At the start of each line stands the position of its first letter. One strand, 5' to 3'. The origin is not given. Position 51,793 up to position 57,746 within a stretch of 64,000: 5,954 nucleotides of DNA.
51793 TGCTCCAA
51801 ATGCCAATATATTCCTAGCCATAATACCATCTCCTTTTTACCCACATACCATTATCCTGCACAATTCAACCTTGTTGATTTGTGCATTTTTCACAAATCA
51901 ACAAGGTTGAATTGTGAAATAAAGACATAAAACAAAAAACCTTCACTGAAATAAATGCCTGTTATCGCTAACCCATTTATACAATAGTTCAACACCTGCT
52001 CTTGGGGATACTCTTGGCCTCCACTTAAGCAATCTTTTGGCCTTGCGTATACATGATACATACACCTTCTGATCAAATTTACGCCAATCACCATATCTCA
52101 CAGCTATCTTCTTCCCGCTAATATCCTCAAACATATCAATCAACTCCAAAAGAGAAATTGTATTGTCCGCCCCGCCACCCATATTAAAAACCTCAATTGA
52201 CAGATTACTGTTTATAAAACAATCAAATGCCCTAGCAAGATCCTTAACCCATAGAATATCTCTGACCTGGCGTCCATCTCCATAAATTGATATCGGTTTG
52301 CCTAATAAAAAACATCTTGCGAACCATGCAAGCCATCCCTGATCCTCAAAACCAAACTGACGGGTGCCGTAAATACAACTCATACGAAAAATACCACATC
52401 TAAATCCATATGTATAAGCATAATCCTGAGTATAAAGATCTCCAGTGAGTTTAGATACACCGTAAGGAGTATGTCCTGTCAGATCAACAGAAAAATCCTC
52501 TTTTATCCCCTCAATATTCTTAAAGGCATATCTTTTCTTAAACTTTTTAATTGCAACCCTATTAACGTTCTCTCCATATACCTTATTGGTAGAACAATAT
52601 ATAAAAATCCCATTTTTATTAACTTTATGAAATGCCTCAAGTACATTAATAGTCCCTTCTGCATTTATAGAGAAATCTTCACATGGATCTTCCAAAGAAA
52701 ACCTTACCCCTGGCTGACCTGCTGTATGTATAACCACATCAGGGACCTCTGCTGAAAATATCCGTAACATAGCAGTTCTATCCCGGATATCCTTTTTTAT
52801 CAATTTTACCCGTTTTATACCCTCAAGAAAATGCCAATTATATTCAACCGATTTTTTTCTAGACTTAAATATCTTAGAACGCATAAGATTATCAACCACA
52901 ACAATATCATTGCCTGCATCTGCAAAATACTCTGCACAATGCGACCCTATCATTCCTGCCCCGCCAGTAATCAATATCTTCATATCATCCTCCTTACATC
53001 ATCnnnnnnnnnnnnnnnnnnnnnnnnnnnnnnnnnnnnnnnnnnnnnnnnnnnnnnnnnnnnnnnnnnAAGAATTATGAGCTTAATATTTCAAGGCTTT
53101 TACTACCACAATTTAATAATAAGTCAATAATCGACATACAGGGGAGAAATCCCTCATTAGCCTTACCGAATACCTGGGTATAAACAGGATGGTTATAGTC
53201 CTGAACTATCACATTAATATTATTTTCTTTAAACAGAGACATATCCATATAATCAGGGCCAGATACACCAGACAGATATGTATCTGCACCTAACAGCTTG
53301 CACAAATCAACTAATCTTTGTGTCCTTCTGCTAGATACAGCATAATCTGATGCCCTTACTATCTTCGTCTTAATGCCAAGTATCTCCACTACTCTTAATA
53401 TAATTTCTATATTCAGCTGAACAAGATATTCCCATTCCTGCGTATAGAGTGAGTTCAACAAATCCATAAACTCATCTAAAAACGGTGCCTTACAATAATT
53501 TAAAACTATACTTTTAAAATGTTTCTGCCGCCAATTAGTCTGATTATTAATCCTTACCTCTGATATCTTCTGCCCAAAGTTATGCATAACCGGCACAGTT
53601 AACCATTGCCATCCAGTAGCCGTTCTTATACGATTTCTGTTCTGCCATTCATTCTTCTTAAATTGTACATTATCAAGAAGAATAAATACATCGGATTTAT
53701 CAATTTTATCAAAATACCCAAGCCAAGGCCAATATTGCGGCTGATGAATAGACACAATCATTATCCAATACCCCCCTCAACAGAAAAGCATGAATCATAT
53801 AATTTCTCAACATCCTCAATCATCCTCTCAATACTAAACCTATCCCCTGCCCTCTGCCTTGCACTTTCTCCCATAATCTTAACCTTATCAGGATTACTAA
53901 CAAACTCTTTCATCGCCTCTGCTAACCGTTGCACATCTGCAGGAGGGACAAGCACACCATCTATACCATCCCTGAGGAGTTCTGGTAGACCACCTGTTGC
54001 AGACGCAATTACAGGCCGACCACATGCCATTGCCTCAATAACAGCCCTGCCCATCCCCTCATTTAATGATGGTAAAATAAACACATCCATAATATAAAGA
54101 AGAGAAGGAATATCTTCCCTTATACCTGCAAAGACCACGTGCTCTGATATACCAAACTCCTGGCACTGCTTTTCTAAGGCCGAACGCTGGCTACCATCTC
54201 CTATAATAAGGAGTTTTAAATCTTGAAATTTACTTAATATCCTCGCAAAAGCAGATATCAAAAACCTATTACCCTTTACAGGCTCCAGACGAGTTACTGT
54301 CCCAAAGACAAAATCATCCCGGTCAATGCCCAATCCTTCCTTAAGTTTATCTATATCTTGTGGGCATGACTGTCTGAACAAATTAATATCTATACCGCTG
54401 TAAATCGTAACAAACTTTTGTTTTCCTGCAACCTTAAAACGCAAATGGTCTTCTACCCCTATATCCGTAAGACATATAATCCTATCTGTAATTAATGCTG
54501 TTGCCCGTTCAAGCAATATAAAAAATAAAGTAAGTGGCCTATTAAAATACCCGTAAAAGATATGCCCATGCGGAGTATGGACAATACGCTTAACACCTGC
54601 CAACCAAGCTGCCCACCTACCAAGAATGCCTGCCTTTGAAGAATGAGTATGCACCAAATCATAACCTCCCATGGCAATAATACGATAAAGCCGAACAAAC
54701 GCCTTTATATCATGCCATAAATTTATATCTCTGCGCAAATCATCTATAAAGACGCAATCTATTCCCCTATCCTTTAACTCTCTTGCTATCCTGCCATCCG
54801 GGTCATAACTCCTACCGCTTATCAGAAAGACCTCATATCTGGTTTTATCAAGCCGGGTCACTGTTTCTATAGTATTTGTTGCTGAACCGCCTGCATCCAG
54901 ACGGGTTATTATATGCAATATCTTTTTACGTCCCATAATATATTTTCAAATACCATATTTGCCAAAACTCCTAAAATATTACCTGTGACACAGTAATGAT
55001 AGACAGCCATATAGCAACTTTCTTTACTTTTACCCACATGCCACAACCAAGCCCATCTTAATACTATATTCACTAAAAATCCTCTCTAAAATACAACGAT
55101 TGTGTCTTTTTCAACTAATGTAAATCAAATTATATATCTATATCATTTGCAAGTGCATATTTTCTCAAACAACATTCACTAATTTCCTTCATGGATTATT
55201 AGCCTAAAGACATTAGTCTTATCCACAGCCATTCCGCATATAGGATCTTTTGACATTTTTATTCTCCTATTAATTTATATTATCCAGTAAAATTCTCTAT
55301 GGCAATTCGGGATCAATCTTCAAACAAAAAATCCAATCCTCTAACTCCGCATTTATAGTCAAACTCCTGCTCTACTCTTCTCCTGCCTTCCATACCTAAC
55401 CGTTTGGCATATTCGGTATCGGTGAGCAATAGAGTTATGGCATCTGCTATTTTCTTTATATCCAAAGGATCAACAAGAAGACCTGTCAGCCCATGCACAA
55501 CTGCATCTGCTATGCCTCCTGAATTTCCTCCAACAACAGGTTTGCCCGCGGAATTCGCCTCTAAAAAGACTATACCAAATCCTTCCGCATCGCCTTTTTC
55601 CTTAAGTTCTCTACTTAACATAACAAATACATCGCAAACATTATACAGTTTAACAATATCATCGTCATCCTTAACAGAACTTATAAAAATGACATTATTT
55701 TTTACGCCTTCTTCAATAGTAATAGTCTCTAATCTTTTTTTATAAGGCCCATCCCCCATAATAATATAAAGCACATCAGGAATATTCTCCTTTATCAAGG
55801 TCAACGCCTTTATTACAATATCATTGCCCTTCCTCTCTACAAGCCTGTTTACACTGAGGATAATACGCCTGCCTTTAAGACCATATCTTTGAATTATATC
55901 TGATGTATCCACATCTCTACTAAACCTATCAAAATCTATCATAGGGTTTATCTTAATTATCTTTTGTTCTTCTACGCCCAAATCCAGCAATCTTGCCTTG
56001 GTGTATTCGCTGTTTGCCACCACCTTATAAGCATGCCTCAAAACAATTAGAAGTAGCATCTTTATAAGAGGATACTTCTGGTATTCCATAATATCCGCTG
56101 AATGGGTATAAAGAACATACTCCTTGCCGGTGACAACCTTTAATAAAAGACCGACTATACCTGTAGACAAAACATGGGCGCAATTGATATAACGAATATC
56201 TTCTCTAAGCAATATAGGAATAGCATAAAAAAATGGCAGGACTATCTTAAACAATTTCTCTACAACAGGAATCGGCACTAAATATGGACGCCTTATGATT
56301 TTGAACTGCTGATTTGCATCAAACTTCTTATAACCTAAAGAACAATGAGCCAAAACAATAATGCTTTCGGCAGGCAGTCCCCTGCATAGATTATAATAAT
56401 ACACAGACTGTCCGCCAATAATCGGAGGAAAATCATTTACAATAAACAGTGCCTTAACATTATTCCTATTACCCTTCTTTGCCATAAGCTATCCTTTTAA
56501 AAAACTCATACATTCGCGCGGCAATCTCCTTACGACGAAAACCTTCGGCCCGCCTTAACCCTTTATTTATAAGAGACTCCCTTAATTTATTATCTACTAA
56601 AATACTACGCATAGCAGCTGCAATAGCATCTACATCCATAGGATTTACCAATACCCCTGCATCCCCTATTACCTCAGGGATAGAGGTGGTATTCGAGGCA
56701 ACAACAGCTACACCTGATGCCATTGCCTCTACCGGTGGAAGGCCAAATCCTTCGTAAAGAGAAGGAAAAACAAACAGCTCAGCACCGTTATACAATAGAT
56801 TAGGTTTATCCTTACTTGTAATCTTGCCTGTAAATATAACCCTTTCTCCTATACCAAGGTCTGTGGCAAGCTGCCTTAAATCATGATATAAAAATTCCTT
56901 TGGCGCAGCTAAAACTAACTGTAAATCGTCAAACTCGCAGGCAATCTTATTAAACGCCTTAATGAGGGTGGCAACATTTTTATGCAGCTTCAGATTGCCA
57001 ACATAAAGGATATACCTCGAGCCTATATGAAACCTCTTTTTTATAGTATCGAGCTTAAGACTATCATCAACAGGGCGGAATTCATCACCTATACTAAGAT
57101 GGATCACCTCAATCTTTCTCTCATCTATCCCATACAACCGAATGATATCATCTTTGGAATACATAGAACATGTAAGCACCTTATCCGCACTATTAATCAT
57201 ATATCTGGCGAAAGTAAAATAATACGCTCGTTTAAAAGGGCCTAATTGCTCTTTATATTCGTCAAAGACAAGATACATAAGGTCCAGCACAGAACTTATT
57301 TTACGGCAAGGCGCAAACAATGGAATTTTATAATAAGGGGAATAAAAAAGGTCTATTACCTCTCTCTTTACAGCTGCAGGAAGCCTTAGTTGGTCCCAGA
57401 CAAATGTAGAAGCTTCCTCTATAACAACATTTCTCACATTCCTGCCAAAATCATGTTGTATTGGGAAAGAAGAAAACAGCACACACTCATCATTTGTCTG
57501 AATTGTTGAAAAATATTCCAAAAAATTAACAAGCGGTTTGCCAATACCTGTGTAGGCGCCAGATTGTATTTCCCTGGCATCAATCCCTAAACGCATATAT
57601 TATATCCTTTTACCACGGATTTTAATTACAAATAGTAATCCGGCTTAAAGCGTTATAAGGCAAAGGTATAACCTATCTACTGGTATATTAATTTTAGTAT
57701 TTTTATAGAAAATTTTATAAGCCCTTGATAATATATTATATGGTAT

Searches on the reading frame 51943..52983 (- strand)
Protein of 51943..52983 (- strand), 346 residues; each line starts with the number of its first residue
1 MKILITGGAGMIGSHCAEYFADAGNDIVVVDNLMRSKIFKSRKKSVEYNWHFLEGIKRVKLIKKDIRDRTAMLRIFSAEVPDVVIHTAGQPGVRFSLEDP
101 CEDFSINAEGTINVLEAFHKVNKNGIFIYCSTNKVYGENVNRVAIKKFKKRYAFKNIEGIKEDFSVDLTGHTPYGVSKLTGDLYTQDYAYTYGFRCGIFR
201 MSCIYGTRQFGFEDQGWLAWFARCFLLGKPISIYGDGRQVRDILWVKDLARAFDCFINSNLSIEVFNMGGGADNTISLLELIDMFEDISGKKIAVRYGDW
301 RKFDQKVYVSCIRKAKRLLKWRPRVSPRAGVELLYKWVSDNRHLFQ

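Call 72: search_protein_families(library=pfam, proteins=[window:51943-52983:-], max_evalue=0.0001)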
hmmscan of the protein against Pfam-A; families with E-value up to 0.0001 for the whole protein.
window:51943-52983:- (346 aa): 6 families
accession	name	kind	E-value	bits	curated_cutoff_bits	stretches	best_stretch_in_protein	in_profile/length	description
PF01370.27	Epimerase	-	2.3e-49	168.4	20.9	1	3-269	1-240/240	NAD dependent epimerase/dehydratase family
PF16363.11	GDP_Man_Dehyd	-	5.6e-41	141.5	27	1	4-332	1-330/332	GDP-mannose 4,6 dehydratase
PF04321.23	RmlD_sub_bind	-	2.4e-11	43.7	27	1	1-212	1-159/287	RmlD substrate binding domain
PF07993.18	NAD_binding_4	-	4.4e-11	42.9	20.1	1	5-240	1-245/258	Male sterility protein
PF01073.25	3Beta_HSD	-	2e-10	40.6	22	1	4-145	1-129/280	3-beta hydroxysteroid dehydrogenase/isomerase family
PF02719.21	Polysacc_synt_2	-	3.7e-10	39.9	20.2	1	3-136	1-132/293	Polysaccharide biosynthesis protein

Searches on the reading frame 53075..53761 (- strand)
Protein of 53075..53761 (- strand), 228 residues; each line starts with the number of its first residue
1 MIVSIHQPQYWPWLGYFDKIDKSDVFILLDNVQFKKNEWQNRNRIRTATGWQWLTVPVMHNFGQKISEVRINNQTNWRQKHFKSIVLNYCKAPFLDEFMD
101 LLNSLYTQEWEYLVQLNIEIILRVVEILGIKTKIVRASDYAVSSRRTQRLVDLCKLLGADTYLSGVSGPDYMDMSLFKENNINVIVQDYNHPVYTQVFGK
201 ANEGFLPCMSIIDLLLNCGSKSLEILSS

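Call 82: search_protein_families(library=pfam, proteins=[window:53075-53761:-], max_evalue=0.00001)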
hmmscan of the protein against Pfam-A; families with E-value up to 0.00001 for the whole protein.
window:53075-53761:- (228 aa): 1 family
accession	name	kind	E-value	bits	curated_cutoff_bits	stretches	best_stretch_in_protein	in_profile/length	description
PF08889.16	WbqC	-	1.2e-80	270.9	21.3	1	7-224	1-217/218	WbqC-like protein family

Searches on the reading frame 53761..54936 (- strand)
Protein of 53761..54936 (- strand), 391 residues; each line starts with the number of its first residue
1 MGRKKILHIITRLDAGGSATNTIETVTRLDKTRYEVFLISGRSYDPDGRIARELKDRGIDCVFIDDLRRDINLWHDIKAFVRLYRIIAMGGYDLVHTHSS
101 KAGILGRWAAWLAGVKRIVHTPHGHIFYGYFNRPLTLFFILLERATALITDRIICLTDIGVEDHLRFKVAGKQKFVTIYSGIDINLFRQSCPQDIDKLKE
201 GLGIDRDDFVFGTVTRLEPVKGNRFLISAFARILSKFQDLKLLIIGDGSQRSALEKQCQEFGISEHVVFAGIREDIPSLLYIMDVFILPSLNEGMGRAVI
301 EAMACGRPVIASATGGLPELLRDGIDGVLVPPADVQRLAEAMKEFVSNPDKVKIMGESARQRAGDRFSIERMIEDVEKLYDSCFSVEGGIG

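Call 82: search_protein_families(library=pfam, proteins=[window:53761-54936:-], max_evalue=0.00001)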
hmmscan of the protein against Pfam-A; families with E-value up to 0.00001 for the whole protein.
window:53761-54936:- (391 aa): 7 families
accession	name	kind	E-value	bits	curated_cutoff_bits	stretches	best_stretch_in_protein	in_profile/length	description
PF00534.26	Glycos_transf_1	-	1.9e-44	151.7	26.4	1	195-362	2-172/172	Glycosyl transferases group 1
PF13692.12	Glyco_trans_1_4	-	3.5e-39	134.7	27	1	210-348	3-142/142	Glycosyl transferases group 1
PF13439.12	Glyco_transf_4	-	8.7e-21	75.1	28.5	1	16-185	2-169/170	Glycosyltransferase Family 4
PF13579.12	Glyco_trans_4_4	-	2.2e-14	54.5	29.7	1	16-177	1-154/158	Glycosyl transferase 4-like domain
PF20706.3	GT4-conflict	-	6.2e-10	39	26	1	215-366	204-375/385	Family 4 Glycosyltransferase in conflict systems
PF13524.12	Glyco_trans_1_2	-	4.2e-09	36.9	25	1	299-376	67-142/144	Glycosyl transferase-like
PF13477.12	Glyco_trans_4_2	-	2.9e-08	34.4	23.4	1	20-150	11-137/139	Glycosyl transferase 4-like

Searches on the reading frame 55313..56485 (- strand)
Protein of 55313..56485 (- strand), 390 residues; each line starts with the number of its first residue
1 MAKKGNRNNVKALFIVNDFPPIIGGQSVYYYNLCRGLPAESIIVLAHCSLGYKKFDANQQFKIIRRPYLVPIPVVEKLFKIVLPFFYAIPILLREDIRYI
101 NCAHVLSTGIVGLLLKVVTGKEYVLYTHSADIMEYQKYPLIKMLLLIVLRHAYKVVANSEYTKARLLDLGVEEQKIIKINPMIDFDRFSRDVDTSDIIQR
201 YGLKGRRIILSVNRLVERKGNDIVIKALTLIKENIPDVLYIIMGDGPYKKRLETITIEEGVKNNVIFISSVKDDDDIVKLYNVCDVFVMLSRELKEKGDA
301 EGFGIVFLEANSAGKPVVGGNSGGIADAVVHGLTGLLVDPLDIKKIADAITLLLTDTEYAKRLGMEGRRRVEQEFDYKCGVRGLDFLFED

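Call 82: search_protein_families(library=pfam, proteins=[window:55313-56485:-], max_evalue=0.00001)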
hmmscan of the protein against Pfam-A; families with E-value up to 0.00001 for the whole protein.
window:55313-56485:- (390 aa): 4 families
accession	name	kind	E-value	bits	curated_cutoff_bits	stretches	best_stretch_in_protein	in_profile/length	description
PF00534.26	Glycos_transf_1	-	1.1e-43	149.2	26.4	1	197-369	5-171/172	Glycosyl transferases group 1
PF13692.12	Glyco_trans_1_4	-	1.7e-29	103.3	27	1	207-356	2-142/142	Glycosyl transferases group 1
PF13439.12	Glyco_transf_4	-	6.7e-16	59.2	28.5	1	23-187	1-170/170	Glycosyltransferase Family 4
PF20706.3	GT4-conflict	-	2.7e-06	27.1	26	1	172-335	170-326/385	Family 4 Glycosyltransferase in conflict systems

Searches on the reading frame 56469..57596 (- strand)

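Call 82: search_protein_families(library=pfam, proteins=[window:56469-57596:-], max_evalue=0.00001)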
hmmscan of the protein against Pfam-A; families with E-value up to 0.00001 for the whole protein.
window:56469-57596:- (375 aa): 4 families
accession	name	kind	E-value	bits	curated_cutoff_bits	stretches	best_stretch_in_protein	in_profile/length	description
PF00534.26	Glycos_transf_1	-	1.8e-36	125.7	26.4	1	192-346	14-169/172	Glycosyl transferases group 1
PF13692.12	Glyco_trans_1_4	-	2.6e-32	112.5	27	1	194-334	2-141/142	Glycosyl transferases group 1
PF13439.12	Glyco_transf_4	-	1.7e-08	35.1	28.5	1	63-167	55-164/170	Glycosyltransferase Family 4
PF20706.3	GT4-conflict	-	4.2e-06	26.4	26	1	261-313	271-323/385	Family 4 Glycosyltransferase in conflict systems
